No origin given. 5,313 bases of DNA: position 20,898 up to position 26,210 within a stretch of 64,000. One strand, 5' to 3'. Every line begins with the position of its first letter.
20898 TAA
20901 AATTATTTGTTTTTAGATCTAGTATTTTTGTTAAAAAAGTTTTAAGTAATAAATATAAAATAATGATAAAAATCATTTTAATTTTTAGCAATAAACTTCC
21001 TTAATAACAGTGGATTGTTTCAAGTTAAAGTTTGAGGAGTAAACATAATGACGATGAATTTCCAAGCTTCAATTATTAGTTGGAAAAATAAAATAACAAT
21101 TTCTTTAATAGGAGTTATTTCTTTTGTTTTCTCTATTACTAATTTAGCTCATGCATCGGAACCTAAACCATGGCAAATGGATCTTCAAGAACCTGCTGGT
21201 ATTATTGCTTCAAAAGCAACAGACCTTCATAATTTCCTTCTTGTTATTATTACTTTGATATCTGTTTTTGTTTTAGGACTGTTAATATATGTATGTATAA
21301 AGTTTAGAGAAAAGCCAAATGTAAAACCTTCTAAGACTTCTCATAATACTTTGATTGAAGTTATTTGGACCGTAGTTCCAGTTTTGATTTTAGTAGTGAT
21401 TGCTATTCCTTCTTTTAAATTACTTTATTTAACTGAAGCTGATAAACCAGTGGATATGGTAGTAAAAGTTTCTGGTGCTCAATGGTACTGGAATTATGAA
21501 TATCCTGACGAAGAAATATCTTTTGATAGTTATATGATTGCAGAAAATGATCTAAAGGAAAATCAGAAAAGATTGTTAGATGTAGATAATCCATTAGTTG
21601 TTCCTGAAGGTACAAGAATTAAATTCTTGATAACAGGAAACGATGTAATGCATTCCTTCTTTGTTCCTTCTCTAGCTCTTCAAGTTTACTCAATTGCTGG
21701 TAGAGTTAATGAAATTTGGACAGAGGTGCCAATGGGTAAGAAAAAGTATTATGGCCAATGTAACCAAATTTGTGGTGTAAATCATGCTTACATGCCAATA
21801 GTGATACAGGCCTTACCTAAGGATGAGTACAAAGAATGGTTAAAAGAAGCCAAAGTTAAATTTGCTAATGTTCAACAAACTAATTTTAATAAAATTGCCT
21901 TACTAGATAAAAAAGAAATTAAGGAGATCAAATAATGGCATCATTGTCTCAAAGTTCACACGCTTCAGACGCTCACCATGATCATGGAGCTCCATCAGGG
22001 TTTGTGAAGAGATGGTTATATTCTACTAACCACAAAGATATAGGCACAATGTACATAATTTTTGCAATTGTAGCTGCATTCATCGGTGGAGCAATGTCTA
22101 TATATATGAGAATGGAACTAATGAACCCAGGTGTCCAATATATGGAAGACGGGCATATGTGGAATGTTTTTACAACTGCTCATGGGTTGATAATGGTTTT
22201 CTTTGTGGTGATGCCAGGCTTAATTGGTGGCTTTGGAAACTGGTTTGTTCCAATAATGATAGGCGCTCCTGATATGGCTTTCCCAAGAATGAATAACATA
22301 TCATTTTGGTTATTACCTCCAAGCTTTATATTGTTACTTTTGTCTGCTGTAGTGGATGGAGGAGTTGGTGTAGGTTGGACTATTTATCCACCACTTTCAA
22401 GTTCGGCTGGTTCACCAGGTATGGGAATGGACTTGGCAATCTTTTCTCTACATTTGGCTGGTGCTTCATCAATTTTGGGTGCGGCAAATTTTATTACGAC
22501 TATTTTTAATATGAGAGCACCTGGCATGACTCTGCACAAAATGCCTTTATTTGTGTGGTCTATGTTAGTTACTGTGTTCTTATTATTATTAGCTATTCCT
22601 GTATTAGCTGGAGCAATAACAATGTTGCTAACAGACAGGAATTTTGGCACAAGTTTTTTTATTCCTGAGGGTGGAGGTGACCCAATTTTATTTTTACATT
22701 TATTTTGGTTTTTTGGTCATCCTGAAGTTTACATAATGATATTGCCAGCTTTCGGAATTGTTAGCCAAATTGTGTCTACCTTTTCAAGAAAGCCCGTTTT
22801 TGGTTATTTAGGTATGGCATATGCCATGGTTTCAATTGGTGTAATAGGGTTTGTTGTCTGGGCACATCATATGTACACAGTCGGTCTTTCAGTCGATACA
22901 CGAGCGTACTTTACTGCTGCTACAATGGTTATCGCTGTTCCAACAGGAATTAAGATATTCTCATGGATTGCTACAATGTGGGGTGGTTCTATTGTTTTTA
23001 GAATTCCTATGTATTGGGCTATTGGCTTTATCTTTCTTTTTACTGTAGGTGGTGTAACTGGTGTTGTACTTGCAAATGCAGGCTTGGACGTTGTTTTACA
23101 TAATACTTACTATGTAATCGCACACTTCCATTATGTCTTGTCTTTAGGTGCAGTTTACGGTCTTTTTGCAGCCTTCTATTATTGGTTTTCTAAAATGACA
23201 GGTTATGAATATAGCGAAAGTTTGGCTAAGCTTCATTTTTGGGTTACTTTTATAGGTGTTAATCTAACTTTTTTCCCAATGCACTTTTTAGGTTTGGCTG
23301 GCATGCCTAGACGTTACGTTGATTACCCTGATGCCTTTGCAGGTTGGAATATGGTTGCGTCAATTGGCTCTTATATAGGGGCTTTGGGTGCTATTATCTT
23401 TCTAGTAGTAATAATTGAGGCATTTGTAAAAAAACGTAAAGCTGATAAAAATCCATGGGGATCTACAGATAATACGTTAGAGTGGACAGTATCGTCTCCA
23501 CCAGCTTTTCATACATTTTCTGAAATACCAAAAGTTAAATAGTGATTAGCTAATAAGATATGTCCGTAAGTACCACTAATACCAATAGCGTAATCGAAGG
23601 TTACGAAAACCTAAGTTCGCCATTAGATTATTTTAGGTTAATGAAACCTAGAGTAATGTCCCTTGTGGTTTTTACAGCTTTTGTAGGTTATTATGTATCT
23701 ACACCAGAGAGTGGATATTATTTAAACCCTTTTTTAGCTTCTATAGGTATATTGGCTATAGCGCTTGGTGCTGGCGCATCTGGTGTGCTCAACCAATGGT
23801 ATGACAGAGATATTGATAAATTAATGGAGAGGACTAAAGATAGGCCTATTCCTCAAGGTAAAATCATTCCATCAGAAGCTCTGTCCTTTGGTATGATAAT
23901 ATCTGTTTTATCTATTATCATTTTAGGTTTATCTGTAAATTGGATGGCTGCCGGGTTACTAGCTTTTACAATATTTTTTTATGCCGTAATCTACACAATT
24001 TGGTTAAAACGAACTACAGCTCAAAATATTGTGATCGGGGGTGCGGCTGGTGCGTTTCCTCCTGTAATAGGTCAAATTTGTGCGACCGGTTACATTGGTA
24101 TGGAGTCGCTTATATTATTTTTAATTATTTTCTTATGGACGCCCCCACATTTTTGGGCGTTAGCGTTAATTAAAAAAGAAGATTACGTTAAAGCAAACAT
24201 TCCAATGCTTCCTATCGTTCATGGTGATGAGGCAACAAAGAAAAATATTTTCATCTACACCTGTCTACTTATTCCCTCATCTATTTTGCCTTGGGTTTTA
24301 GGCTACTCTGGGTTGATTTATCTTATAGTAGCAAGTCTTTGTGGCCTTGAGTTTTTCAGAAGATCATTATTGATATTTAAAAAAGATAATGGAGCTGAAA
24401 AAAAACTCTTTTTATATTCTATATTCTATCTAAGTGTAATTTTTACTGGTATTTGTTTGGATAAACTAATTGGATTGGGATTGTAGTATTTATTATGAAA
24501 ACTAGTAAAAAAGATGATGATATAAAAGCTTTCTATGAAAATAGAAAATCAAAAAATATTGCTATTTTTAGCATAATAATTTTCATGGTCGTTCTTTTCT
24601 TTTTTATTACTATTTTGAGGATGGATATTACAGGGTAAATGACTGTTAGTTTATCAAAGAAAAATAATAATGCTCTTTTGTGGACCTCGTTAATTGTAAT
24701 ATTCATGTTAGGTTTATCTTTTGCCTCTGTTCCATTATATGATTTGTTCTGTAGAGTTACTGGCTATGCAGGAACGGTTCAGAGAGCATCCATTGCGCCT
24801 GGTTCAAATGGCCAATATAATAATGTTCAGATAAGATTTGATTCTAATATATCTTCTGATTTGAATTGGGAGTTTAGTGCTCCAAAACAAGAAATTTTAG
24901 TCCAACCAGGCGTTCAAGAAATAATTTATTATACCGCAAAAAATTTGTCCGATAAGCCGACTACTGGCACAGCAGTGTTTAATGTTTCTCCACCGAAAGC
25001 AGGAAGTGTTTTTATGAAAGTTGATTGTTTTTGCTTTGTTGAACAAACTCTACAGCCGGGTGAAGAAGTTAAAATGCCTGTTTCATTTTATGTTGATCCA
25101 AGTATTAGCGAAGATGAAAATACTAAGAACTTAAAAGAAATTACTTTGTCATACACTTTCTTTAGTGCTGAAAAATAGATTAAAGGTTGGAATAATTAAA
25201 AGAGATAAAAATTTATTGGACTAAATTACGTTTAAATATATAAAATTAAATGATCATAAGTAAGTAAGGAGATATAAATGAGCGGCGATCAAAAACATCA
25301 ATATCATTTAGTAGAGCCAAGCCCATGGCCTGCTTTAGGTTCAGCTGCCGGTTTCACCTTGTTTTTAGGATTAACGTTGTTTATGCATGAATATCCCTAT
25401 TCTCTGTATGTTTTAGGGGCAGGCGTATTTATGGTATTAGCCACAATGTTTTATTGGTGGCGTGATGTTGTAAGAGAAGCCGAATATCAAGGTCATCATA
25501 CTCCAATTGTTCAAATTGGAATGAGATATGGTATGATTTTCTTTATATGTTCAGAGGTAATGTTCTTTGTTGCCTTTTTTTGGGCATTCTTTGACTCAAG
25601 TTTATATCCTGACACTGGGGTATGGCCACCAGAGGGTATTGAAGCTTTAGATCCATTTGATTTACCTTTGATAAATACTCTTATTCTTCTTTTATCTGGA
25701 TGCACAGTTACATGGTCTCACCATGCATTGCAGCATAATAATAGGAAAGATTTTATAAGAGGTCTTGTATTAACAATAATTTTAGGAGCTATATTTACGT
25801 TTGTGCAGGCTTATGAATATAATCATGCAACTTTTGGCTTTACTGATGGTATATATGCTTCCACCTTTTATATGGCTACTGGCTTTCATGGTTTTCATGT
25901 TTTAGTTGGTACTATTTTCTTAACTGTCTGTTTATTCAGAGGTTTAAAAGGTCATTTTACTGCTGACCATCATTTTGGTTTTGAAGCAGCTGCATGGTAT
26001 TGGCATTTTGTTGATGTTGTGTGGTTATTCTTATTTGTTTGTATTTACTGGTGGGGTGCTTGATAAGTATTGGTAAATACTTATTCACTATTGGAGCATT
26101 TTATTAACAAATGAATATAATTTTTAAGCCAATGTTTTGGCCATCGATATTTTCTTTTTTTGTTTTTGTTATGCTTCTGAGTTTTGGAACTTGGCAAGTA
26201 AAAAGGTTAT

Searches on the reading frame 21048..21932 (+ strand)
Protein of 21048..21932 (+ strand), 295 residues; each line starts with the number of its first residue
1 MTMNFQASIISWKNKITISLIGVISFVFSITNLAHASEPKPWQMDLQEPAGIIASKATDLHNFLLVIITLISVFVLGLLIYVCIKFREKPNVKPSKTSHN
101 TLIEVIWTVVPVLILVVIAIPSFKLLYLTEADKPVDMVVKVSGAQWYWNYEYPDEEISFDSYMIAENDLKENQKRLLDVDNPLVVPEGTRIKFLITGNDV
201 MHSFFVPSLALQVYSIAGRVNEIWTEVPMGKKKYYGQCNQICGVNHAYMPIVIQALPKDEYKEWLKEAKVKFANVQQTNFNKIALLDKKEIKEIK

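Call 18: search_protein_families(library=ncbifam, proteins=[window:21048-21932:+], max_evalue=0.00001)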
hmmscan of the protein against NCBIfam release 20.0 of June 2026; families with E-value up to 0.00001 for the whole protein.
window:21048-21932:+ (295 aa): 5 families
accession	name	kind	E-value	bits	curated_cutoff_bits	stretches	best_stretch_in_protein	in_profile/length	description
TIGR02866.1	CoxB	equivalog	2.7e-51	174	147.7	1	50-265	2-201/202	cytochrome c oxidase subunit II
NF050117.1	aa3_CtaC_Actin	exception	1.3e-36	126.1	250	1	39-266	19-243/244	aa3-type cytochrome oxidase subunit II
TIGR01432.1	QOXA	equivalog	1.4e-24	86.7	240.95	1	45-269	17-227/227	cytochrome aa3 quinol oxidase subunit II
TIGR01433.1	CyoA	equivalog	3.2e-20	72.5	266.2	2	181-269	139-226/226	ubiquinol oxidase subunit II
NF007816.0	PRK10525.1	equivalog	5.8e-17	61.8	511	1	181-285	151-256/318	cytochrome o ubiquinol oxidase subunit II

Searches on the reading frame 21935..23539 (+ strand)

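Call 18: search_protein_families(library=ncbifam, proteins=[window:21935-23539:+], max_evalue=0.00001)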
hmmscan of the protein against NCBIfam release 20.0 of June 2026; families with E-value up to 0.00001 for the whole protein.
window:21935-23539:+ (535 aa): 6 families
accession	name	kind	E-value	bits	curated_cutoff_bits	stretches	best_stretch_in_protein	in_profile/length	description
TIGR02891.1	CtaD_CoxA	equivalog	9.3e-215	714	670.75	1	27-534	1-504/504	cytochrome c oxidase subunit I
NF050116.1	cyt_aa3_Actin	exception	5.1e-165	550.3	880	1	26-535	1-508/522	aa3-type cytochrome oxidase subunit I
TIGR02843.1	CyoB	equivalog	8.4e-155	516.8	1020.35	1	25-535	45-558/646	cytochrome o ubiquinol oxidase subunit I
TIGR02882.1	QoxB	equivalog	1.3e-145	486.4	1015.5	1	25-534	42-550/643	cytochrome aa3 quinol oxidase subunit I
NF011592.0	PRK15017.1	equivalog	1.4e-133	447.1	1271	1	23-534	44-558/663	cytochrome o ubiquinol oxidase subunit I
NF041075.1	quin_ox_SoxB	equivalog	7.5e-32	110.9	700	1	49-501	9-458/468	proton pump complex quinol oxidase subunit SoxB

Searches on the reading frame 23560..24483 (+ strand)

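Call 18: search_protein_families(library=ncbifam, proteins=[window:23560-24483:+], max_evalue=0.00001)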
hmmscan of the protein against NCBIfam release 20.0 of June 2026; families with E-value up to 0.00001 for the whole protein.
window:23560-24483:+ (308 aa): 23 families
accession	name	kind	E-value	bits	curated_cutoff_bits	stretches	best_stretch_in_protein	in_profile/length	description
TIGR01473.1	cyoE_ctaB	equivalog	3.8e-98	328.7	210.3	1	23-301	2-280/281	heme o synthase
NF003349.0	PRK04375.1-2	equivalog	1.1e-95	320.5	246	1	19-305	23-313/318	heme o synthase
NF003348.0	PRK04375.1-1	equivalog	2.4e-64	217.6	285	1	23-301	5-282/292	heme o synthase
NF009521.0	PRK12882.1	equivalog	2.8e-20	72.7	296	1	24-295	8-273/280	geranylgeranylglycerol-phosphate geranylgeranyltransferase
TIGR01474.1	ubiA_proteo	equivalog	1.9e-18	66.9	275.45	1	25-301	8-280/282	4-hydroxybenzoate octaprenyltransferase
NF009523.0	PRK12884.1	equivalog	5.2e-18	65.2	269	1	40-276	19-250/279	prenyltransferase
NF009524.0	PRK12886.1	equivalog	2.5e-14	53.3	387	1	66-304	50-286/291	prenyltransferase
NF041585.1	MqnP_Cj_Hp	exception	3.9e-13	49.5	375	1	57-299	39-277/281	menaquinone biosynthesis prenyltransferase MqnP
NF009515.0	PRK12874.1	equivalog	7.7e-13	48.4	392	1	62-300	51-286/291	4-hydroxybenzoate polyprenyltransferase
TIGR01475.1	ubiA_other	subfamily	1.4e-11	44.4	180.8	1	62-298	40-276/282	UbiA-like polyprenyltransferase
NF005742.0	PRK07566.1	equivalog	3.7e-11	42.7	313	1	18-187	25-196/315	chlorophyll synthase ChlG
NF041586.1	MqnP_DT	exception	6e-10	39.3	430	1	66-194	42-167/277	menaquinone biosynthesis prenyltransferase MqnP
NF035940.1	prenyl_rel_EboC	equivalog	7.4e-10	38.7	250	1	39-154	17-131/292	UbiA-like protein EboC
NF009522.0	PRK12883.1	equivalog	1.2e-09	38.1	353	1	64-275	43-246/279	geranylgeranylglycerol-phosphate geranylgeranyltransferase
TIGR01476.1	chlor_syn_BchG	subfamily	5.9e-09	35.8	212.3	1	30-147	9-124/283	(bacterio)chlorophyll synthase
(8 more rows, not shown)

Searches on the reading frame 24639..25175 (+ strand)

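Call 18: search_protein_families(library=ncbifam, proteins=[window:24639-25175:+], max_evalue=0.00001)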
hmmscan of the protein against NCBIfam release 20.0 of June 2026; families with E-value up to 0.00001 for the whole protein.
window:24639-25175:+ (179 aa): 1 family
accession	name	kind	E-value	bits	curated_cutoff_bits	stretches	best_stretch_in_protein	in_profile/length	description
NF003465.0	PRK05089.1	equivalog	2.1e-60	203.6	162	1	7-178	9-175/189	cytochrome c oxidase assembly protein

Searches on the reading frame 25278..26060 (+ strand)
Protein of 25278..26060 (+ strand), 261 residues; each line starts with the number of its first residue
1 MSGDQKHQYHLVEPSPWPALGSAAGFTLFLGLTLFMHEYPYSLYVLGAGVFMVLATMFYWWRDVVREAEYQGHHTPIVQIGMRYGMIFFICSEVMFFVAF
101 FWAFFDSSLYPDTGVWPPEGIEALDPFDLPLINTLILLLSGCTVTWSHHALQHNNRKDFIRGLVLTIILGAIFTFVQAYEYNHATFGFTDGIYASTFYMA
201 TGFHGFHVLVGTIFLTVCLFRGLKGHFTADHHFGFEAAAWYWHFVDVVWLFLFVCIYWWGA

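Call 18: search_protein_families(library=ncbifam, proteins=[window:25278-26060:+], max_evalue=0.00001)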
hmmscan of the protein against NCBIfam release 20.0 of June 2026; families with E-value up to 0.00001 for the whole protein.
window:25278-26060:+ (261 aa): 4 families
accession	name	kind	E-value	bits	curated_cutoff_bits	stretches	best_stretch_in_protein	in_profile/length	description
NF050119.1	aa3_CtaE_Actin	exception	3.4e-31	109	190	1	84-257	13-187/190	aa3-type cytochrome oxidase subunit III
TIGR02842.1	CyoC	equivalog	5e-20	72.5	223.75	1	84-260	3-178/180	cytochrome o ubiquinol oxidase subunit III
TIGR02897.1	QoxC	equivalog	5.7e-19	69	239.9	1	84-260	12-188/190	cytochrome aa3 quinol oxidase subunit III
NF007944.0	PRK10663.1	equivalog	1.4e-16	60.9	340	1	68-261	13-203/204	cytochrome o ubiquinol oxidase subunit III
